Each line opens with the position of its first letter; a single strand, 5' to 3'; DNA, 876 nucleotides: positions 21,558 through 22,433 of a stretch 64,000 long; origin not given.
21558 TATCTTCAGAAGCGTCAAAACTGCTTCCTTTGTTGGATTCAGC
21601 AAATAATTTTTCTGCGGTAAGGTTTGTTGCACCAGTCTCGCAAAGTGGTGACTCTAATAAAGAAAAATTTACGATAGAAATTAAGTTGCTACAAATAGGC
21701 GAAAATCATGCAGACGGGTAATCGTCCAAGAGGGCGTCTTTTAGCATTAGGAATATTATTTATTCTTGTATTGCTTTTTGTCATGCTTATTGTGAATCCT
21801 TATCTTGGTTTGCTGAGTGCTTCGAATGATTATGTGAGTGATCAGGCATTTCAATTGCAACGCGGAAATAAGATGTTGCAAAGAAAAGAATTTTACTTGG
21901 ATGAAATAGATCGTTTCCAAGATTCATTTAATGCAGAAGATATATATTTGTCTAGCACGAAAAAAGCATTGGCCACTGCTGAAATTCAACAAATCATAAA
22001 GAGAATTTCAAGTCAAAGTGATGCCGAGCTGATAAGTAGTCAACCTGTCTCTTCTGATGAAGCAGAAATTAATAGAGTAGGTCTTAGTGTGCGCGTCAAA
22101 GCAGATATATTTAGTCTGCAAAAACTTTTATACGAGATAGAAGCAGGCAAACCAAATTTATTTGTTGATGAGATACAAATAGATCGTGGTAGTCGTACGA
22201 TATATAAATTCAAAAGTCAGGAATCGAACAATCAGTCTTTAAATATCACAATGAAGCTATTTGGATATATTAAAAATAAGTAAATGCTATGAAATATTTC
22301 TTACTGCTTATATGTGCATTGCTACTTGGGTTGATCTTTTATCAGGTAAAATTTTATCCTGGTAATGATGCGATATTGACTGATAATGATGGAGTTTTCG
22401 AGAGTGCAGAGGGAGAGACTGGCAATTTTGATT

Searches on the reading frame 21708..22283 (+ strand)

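Call 46: search_protein_families(library=pfam, proteins=[window:21708-22283:+], max_evalue=0.0001)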
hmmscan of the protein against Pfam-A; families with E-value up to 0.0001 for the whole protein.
window:21708-22283:+ (191 aa): 1 family
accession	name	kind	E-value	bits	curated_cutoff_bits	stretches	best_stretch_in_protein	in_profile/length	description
PF10741.14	T2SSM_b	-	9.6e-21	74.2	21.7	1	77-187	3-110/111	Type II secretion system (T2SS), protein M subtype b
